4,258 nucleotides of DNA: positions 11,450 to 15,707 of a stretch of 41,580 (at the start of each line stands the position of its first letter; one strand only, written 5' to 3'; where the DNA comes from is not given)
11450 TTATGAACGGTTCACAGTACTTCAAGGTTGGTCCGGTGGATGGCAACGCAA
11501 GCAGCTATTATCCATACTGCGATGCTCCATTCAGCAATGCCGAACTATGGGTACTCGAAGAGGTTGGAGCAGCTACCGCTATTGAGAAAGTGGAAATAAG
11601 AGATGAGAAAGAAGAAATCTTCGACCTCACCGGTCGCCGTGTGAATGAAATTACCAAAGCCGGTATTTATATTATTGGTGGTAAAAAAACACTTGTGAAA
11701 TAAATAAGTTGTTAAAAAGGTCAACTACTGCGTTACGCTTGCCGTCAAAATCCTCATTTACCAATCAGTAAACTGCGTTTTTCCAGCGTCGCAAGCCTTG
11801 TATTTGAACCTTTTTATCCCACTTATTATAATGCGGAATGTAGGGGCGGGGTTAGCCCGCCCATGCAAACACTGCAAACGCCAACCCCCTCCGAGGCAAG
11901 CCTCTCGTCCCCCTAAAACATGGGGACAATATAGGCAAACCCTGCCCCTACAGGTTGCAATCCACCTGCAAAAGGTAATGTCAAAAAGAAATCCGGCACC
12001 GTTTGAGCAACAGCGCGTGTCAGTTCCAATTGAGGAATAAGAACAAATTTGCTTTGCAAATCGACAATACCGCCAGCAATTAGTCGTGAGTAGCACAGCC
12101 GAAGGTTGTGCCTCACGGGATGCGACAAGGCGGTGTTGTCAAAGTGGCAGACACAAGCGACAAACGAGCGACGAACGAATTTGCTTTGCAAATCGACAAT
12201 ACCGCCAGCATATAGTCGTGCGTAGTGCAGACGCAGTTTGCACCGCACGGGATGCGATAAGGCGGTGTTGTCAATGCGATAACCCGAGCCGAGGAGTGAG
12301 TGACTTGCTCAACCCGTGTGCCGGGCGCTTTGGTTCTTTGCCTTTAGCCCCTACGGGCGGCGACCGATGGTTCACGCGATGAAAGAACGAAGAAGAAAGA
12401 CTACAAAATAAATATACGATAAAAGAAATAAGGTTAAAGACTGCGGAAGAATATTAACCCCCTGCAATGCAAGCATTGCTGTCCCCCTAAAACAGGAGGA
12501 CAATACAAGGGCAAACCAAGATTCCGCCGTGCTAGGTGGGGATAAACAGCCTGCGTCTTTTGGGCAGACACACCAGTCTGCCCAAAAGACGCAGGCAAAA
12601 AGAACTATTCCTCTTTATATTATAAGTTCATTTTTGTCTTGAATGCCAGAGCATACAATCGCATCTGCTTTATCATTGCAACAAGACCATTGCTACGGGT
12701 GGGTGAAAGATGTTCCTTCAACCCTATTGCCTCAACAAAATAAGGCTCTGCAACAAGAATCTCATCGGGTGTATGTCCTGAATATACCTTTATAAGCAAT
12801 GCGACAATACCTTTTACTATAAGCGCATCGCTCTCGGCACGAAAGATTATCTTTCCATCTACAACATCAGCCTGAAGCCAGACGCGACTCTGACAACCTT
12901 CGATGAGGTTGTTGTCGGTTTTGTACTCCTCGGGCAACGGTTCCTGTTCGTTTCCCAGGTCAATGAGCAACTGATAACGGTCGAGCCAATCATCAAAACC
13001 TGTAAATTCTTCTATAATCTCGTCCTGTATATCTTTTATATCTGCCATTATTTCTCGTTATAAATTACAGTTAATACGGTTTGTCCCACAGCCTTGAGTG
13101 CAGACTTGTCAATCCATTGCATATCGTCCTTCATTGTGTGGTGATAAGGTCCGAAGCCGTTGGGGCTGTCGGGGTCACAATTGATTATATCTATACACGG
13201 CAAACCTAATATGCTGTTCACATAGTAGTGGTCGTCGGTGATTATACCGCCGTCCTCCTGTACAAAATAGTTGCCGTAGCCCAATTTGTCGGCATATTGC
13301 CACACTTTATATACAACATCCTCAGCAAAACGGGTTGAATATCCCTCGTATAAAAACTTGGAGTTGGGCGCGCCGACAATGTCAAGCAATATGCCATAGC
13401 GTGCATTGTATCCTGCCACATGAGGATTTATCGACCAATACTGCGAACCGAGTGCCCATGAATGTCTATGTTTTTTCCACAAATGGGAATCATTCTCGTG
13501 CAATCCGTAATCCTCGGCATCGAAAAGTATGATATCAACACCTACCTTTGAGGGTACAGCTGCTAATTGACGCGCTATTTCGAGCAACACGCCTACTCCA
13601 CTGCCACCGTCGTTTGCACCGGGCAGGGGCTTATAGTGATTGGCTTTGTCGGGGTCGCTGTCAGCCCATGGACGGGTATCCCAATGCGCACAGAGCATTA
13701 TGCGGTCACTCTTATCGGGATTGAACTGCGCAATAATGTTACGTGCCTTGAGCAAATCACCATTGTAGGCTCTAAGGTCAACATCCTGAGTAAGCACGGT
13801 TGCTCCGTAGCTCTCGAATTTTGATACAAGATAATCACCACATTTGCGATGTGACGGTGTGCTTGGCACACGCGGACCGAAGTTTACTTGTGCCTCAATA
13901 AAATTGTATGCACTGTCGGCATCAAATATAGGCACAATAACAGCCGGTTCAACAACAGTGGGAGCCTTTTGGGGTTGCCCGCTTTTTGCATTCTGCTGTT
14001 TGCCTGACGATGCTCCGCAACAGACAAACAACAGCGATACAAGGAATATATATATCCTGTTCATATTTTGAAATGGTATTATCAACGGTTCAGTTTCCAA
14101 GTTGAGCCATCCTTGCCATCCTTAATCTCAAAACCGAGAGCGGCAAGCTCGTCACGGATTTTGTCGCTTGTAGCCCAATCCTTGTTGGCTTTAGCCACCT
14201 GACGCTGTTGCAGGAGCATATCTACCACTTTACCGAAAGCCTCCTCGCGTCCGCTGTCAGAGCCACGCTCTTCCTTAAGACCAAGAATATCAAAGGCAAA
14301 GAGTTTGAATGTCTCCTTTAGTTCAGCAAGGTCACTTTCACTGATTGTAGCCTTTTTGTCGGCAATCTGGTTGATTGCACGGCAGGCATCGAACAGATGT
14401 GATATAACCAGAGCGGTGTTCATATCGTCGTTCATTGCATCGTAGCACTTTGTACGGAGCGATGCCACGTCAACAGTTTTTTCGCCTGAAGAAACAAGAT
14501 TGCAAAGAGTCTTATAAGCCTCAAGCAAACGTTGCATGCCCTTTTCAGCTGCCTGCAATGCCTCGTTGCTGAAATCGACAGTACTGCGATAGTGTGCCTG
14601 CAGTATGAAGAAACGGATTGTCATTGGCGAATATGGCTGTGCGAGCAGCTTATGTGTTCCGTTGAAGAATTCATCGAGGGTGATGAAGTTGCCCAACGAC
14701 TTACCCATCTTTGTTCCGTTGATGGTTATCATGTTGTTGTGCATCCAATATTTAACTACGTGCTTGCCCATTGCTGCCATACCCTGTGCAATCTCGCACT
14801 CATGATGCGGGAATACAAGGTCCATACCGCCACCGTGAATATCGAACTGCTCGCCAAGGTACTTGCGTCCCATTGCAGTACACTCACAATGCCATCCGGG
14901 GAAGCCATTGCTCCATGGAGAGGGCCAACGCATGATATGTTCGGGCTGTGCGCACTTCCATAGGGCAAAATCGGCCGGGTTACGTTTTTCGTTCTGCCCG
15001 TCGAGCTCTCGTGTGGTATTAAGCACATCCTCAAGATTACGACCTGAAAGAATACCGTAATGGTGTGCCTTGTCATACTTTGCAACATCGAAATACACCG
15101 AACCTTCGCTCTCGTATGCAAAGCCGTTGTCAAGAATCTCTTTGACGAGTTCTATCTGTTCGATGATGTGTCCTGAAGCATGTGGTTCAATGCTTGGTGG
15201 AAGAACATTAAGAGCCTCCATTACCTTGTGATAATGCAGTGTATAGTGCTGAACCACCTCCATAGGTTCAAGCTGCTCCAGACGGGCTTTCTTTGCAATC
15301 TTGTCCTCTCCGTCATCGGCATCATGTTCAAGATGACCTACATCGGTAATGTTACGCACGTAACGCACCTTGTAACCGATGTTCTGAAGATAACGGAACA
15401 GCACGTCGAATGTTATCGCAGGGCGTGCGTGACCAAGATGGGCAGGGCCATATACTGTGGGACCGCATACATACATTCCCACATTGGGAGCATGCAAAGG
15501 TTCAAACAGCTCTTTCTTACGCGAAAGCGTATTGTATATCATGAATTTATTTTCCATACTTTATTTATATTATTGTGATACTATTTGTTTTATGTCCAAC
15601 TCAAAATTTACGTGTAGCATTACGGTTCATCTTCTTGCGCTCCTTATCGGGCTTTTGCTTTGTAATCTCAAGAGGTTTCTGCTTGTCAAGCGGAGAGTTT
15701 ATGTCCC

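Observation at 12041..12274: Tandem 132-nt units, each a ~78-nt three-tier hairpin, with compensatory changes and strand-specific G-U pairs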

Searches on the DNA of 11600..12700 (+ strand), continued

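Call 77: search_dna_similar(query=window:12041-12304:+, collection=plasmids, mode=distant, max_evalue=0.001, max_rows=10)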
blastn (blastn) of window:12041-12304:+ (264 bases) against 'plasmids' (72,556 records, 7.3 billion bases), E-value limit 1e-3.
No match.

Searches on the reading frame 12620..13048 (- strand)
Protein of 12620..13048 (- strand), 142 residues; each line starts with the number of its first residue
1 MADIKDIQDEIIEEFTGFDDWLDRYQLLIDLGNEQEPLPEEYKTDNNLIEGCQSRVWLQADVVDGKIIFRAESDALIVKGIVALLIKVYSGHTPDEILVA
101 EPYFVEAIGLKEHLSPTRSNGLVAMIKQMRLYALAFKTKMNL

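Call 10: search_protein_families(library=pfam, proteins=[window:12620-13048:-])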
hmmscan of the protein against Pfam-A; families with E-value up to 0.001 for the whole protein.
window:12620-13048:- (142 aa): 1 family
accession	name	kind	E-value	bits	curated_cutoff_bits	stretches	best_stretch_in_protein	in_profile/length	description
PF02657.20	SufE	-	1.2e-47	161.1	27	1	12-130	1-119/121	Fe-S metabolism associated domain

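Call 12: find_encoding_contigs(protein=window:12620-13048:-, flank=4000, max_places=10)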
Protein window:12620-13048:- (142 aa): 6 contigs read that carry it; 5 places shown.
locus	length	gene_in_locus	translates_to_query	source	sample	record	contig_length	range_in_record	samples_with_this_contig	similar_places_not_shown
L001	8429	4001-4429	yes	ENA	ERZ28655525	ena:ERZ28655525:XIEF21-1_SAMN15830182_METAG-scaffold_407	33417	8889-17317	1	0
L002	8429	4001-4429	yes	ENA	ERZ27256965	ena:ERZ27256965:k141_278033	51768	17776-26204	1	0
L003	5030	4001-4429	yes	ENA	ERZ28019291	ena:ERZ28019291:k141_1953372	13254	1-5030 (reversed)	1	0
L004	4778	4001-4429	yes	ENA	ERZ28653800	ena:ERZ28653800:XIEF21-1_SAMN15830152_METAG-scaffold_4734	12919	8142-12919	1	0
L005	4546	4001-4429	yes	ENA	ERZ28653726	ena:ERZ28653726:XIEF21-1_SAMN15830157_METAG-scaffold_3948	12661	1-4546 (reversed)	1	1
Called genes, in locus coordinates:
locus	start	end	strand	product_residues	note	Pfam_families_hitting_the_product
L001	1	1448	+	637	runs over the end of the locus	PF13205:Big_5, PF13620:CarboxypepD_reg (weak), PF09912:DUF2141 (faint)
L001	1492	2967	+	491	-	PF00133:tRNA-synt_1 (faint), PF01406:tRNA-synt_1e, PF09334:tRNA-synt_1g (weak), PF09190:DALR_2, PF23493:CysS_C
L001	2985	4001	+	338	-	PF04389:Peptidase_M28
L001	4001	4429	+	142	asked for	PF02657:SufE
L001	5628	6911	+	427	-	-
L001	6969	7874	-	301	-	PF02016:Peptidase_S66, PF17676:Peptidase_S66C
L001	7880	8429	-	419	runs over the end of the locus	PF01136:Peptidase_U32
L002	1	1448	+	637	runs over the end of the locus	PF13205:Big_5, PF13620:CarboxypepD_reg (weak), PF09912:DUF2141 (faint)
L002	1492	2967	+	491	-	PF00133:tRNA-synt_1 (faint), PF01406:tRNA-synt_1e, PF09334:tRNA-synt_1g (weak), PF09190:DALR_2, PF23493:CysS_C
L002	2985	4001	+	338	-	PF04389:Peptidase_M28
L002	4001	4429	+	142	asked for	PF02657:SufE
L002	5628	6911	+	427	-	-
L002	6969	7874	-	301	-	PF02016:Peptidase_S66, PF17676:Peptidase_S66C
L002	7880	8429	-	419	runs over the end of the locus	PF01136:Peptidase_U32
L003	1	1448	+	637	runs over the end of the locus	PF13205:Big_5, PF13620:CarboxypepD_reg (weak), PF09912:DUF2141 (faint)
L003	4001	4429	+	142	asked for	PF02657:SufE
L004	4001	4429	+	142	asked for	PF02657:SufE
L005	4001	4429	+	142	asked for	PF02657:SufE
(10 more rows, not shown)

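Call 30: search_protein_families(library=pfam, proteins=[L001:5628-6911:+], max_evalue=0.00001)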
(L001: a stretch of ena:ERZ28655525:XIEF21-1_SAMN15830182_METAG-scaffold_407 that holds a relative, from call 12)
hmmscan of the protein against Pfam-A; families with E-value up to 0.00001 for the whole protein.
L001:5628-6911:+ (427 aa): 0 families

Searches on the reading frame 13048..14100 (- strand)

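Call 10: search_protein_families(library=pfam, proteins=[window:13048-14100:-])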
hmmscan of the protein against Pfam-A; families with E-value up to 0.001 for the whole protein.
window:13048-14100:- (350 aa): 1 family
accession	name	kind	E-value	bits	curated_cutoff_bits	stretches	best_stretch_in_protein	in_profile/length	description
PF04389.22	Peptidase_M28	-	2.5e-34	119.2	21.3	1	121-345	1-192/193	Peptidase family M28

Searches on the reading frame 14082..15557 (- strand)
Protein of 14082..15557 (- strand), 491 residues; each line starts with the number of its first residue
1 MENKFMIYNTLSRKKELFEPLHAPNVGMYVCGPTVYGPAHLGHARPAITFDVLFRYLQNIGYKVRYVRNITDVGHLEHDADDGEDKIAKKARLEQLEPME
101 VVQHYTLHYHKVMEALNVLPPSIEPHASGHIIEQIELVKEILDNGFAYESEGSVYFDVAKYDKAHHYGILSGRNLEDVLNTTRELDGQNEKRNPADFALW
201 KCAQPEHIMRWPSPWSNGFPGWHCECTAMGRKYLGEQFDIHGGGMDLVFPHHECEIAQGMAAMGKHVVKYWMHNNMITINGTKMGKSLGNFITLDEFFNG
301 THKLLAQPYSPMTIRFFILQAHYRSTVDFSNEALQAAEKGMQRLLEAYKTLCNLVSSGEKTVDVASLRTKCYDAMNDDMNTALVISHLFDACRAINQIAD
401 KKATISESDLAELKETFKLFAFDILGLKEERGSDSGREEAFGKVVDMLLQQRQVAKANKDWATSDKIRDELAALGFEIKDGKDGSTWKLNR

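Call 10: search_protein_families(library=pfam, proteins=[window:14082-15557:-])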
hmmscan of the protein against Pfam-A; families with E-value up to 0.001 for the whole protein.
window:14082-15557:- (491 aa): 5 families
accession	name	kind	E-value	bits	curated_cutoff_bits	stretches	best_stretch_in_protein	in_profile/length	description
PF01406.26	tRNA-synt_1e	-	3.2e-108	362.1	27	1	18-338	2-300/301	tRNA synthetases class I (C) catalytic domain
PF09190.17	DALR_2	-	4e-11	43.7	22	1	372-427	3-55/57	DALR domain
PF09334.17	tRNA-synt_1g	-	2.1e-10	40.3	20.1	1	35-159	10-125/391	tRNA synthetases class I (M)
PF23493.1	CysS_C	-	2.2e-08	34.5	23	1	445-487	8-50/51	Cysteinyl-tRNA ligase anticodon binding domain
PF00133.28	tRNA-synt_1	-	2.4e-05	23.8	22.7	0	26-68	25-67/414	tRNA synthetases class I (I, L, M and V)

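Call 67: list_cluster_members(proteins=[window:14082-15557:-, window:4062-5786:-])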
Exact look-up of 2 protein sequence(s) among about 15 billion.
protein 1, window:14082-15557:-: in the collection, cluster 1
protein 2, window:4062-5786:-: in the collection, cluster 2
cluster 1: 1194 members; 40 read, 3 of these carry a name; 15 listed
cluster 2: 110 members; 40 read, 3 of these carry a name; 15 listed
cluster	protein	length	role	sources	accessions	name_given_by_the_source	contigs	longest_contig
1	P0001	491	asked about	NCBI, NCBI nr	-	-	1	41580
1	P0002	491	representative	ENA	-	-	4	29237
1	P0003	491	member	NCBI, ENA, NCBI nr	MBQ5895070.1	MAG: cysteine--tRNA ligase [Bacteroidaceae bacterium] | cysteine--tRNA ligase [Bacteroidaceae bacterium]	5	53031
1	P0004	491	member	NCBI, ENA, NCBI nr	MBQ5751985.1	MAG: cysteine--tRNA ligase [Bacteroidaceae bacterium] | cysteine--tRNA ligase [Bacteroidaceae bacterium]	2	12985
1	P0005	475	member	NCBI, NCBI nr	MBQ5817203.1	MAG: cysteine--tRNA ligase, partial [Bacteroidaceae bacterium] | cysteine--tRNA ligase [Bacteroidaceae bacterium]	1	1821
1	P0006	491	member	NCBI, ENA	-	-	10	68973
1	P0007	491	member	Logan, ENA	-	-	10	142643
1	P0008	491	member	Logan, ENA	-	-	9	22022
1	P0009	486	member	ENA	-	-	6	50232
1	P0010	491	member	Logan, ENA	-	-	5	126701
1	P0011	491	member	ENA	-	-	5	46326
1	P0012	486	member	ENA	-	-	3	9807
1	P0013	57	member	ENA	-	-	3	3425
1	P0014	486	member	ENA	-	-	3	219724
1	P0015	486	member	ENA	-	-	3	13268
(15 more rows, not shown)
